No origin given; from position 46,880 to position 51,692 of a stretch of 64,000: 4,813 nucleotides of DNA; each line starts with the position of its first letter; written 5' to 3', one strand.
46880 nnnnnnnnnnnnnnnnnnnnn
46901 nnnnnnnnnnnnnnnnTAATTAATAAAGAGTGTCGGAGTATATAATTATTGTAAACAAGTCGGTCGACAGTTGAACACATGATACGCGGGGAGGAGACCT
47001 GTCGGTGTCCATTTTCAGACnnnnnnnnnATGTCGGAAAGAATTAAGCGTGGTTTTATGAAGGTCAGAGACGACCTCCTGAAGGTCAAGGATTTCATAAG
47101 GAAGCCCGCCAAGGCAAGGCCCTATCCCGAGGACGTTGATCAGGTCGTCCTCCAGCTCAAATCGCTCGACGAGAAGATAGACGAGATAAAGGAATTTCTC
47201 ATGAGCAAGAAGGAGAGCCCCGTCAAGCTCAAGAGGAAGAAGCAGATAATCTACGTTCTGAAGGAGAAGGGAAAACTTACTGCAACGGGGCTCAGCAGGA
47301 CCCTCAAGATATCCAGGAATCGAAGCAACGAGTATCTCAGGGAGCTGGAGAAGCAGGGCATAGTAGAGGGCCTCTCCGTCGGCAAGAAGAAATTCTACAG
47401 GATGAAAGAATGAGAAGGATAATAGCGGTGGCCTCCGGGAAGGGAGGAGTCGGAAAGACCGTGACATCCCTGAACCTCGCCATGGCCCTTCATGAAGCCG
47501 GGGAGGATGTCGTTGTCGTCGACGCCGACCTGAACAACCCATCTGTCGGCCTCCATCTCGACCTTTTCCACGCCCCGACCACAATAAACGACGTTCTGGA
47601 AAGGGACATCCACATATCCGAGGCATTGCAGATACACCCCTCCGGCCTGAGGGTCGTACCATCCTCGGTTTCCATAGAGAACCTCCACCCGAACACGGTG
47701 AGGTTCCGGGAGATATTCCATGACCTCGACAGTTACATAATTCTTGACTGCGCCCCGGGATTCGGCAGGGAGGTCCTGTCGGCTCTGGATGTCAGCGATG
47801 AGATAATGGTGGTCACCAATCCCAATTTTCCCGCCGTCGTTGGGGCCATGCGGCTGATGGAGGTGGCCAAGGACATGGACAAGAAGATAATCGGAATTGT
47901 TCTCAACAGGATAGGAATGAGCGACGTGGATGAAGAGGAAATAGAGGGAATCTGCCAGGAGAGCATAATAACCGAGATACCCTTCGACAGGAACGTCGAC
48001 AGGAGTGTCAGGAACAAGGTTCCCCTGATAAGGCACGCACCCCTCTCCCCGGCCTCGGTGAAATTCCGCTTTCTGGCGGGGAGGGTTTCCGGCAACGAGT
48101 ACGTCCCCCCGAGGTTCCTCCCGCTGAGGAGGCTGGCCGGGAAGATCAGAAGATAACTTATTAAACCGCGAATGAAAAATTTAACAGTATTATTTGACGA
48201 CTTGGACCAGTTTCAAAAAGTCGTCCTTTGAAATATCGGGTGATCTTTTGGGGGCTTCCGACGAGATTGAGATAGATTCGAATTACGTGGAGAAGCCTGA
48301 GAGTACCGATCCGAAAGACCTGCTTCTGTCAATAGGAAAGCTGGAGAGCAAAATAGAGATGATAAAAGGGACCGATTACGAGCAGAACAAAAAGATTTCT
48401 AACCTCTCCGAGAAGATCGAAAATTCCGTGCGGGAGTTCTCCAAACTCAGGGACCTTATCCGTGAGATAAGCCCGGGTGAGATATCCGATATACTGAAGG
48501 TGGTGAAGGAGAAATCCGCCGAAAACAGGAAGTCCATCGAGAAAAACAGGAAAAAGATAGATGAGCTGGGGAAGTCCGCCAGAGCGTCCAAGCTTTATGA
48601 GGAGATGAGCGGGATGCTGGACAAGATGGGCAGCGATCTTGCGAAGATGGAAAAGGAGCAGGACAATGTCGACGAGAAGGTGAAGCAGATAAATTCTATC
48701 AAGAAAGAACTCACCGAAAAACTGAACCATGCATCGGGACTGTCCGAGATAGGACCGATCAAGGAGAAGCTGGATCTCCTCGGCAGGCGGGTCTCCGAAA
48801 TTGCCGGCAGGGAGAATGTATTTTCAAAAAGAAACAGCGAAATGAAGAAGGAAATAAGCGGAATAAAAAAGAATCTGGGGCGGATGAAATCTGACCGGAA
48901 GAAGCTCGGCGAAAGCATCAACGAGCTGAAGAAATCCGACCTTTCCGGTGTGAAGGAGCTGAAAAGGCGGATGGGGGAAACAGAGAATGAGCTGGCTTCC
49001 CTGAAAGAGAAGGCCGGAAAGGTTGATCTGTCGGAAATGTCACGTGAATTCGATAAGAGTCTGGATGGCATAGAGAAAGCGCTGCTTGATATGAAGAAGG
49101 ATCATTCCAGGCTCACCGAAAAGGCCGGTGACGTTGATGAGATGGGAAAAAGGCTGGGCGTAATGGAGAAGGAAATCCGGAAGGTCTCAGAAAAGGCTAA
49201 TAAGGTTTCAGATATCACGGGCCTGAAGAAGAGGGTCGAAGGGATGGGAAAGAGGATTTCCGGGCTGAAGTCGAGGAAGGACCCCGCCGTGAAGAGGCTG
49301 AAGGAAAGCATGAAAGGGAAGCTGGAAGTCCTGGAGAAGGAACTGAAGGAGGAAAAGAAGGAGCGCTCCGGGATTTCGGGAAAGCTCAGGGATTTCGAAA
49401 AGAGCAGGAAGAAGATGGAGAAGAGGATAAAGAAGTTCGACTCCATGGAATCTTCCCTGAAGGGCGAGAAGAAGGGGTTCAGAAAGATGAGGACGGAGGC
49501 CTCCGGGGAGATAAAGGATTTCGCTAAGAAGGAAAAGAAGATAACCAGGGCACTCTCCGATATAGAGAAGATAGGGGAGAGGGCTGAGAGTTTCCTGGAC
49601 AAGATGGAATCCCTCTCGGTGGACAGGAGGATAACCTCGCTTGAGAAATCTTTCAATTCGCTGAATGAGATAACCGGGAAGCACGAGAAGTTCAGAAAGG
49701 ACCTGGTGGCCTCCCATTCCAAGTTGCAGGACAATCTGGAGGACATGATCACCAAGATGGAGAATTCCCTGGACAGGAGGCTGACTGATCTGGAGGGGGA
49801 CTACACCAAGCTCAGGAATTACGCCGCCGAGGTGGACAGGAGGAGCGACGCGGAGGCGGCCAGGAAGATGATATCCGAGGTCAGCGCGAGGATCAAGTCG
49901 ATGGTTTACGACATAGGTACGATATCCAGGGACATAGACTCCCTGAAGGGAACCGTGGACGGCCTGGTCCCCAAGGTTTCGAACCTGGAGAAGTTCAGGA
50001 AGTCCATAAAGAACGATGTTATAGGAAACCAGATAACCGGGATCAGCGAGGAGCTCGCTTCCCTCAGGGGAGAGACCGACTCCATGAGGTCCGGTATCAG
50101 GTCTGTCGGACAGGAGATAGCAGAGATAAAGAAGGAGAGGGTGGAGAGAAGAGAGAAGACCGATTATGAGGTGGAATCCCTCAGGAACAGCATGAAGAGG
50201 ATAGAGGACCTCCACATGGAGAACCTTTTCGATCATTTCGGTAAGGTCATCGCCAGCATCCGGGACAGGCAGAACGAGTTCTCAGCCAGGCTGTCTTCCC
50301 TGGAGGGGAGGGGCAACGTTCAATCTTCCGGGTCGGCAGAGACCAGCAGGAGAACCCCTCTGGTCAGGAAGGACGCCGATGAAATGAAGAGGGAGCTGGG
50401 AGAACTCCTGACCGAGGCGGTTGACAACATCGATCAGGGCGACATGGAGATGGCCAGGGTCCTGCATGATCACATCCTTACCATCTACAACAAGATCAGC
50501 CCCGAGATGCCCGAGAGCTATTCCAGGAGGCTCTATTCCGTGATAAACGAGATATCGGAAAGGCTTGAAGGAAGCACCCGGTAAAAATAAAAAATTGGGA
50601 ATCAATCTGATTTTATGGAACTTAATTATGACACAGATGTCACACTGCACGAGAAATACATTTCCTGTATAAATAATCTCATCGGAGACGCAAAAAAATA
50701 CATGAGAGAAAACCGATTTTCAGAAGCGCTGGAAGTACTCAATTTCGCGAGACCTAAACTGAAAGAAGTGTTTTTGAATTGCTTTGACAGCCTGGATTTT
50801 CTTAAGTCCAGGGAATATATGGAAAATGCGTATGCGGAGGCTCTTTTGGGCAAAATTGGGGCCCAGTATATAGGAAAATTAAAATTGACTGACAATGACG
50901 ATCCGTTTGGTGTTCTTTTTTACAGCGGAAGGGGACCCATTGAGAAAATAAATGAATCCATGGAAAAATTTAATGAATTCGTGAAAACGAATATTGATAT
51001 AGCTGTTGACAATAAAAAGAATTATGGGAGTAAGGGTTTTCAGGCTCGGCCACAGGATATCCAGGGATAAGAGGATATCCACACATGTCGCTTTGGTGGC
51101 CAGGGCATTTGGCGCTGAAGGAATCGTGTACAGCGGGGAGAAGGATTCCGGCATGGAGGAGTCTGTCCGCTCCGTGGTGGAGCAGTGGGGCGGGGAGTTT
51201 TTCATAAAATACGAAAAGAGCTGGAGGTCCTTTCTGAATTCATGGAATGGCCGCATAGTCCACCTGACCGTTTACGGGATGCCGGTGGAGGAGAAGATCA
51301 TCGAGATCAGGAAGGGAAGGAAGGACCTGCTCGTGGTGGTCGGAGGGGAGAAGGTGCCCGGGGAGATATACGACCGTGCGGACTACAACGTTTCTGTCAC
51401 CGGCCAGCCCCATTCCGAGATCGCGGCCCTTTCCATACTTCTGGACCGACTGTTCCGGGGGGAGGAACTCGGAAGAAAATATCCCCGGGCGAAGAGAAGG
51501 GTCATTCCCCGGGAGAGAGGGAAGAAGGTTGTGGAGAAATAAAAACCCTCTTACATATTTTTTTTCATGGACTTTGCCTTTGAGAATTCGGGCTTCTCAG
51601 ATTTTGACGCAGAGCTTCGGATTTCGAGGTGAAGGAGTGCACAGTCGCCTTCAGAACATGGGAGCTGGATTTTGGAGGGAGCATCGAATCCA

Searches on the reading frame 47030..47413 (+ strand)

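Call 44: search_protein_families(library=pfam, proteins=[window:47030-47413:+], max_evalue=0.001)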
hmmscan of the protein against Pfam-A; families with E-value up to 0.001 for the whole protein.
window:47030-47413:+ (127 aa): 6 families
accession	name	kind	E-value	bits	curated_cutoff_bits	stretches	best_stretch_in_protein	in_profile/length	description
PF13412.12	HTH_24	-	1.5e-07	31.3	21.9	1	69-113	4-48/48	Winged helix-turn-helix DNA-binding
PF01978.25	TrmB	-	2.3e-06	27.8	25.6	1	77-125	18-64/68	Sugar-specific transcriptional regulator TrmB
PF01022.26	HTH_5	-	2.1e-05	24.8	22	1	70-113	4-46/47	Bacterial regulatory protein, arsR family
PF04157.22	EAP30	-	0.00012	22.3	26.8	1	33-112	132-215/219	EAP30/Vps36 family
PF09397.16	FtsK_gamma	-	0.0003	20.9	30.6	0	72-115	9-52/63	Ftsk gamma domain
PF08222.17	HTH_CodY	-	0.00064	19.7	27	0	79-123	1-45/61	CodY helix-turn-helix domain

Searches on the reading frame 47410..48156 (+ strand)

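Call 43: search_protein_families(library=pfam, proteins=[window:47410-48156:+], max_evalue=0.001)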
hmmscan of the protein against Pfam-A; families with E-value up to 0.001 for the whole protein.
window:47410-48156:+ (248 aa): 8 families
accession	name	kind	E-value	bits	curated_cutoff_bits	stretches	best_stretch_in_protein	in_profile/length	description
PF13614.12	AAA_31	-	5.9e-23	82.1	27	1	3-159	2-170/177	AAA domain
PF10609.15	ParA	-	2e-22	80.2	27.1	1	2-185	3-192/246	NUBPL iron-transfer P-loop NTPase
PF01656.29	CbiA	-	2.9e-19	69.7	25.4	1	5-205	1-124/125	CobQ/CobB/MinD/ParA nucleotide binding domain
PF00142.24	Fer4_NifH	-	1.9e-14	54.3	25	2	5-75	3-70/271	4Fe-4S iron sulfur cluster binding proteins, NifH/frxC family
PF02374.21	ArsA_ATPase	-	5.2e-07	29.6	24.3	1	7-63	5-62/305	Anion-transporting ATPase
PF09140.17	MipZ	-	1.2e-06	28.4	20.7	1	4-132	2-125/262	ATPase MipZ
PF06564.18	CBP_BcsQ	-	5.1e-05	23.3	21.3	1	4-52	3-50/234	Cellulose biosynthesis protein BcsQ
PF13500.12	AAA_26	-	0.00022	21.6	27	0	149-198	148-196/198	AAA domain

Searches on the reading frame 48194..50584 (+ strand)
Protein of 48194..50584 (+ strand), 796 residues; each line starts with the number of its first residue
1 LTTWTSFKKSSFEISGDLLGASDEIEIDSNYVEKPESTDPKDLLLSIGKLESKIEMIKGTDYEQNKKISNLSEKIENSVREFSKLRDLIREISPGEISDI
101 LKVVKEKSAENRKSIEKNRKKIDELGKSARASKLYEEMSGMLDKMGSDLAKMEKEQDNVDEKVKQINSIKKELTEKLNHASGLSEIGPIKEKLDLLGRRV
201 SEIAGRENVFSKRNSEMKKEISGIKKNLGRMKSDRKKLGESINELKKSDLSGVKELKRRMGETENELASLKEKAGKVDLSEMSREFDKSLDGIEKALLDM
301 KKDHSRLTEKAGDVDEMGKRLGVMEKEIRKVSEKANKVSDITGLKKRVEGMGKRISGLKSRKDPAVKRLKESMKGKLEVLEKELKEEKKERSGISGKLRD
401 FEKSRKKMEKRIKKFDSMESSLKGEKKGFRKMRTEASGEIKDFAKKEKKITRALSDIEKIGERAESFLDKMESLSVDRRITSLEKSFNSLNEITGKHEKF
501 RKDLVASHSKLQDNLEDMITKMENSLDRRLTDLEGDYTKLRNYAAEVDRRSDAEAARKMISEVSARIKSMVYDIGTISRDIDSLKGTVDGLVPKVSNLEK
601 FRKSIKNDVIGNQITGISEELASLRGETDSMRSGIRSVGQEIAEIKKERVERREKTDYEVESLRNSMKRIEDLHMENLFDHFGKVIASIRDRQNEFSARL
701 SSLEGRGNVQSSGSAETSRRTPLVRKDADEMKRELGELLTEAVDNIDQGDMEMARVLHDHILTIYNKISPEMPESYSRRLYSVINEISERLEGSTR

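Call 66: search_protein_families(library=pfam, proteins=[window:48194-50584:+], max_evalue=0.001)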
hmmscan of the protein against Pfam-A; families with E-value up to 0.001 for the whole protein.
window:48194-50584:+ (796 aa): 7 families
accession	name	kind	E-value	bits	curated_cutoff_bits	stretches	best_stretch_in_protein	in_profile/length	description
PF07889.17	DUF1664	-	4.2e-12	46.6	34.6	0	514-600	38-122/124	Protein of unknown function (DUF1664)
PF04513.17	Baculo_PEP_C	-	5.1e-10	40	38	0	561-655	34-128/140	Baculovirus polyhedron envelope protein, PEP, C terminus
PF23991.1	DUF7310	-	7.8e-09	36.4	40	0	503-552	20-68/83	Coiled-coil region of unknown function (DUF7310)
PF10046.14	BLOC1_2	-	4.3e-07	30.6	33.4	0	430-496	26-90/96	Biogenesis of lysosome-related organelles complex-1 subunit 2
PF04108.17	ATG17_like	-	8.6e-05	22.6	43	0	674-791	113-234/355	Autophagy protein ATG17-like domain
PF08702.15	Fib_alpha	-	0.00015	22.4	29.9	0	279-370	26-119/143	Fibrinogen alpha/beta chain family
PF10473.14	CENP-F_leu_zip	-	0.00082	19.9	34.5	1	496-607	4-108/140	Leucine-rich repeats of kinetochore protein Cenp-F/LEK1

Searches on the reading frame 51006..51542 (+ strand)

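Call 42: search_protein_families(library=pfam, proteins=[window:51006-51542:+], max_evalue=0.001)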
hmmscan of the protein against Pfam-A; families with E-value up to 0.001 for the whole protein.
window:51006-51542:+ (178 aa): 1 family
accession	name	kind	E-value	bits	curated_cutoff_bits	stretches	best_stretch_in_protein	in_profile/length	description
PF01994.21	Trm56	-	2.4e-46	156.9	25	1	61-176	1-119/119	tRNA ribose 2'-O-methyltransferase, aTrm56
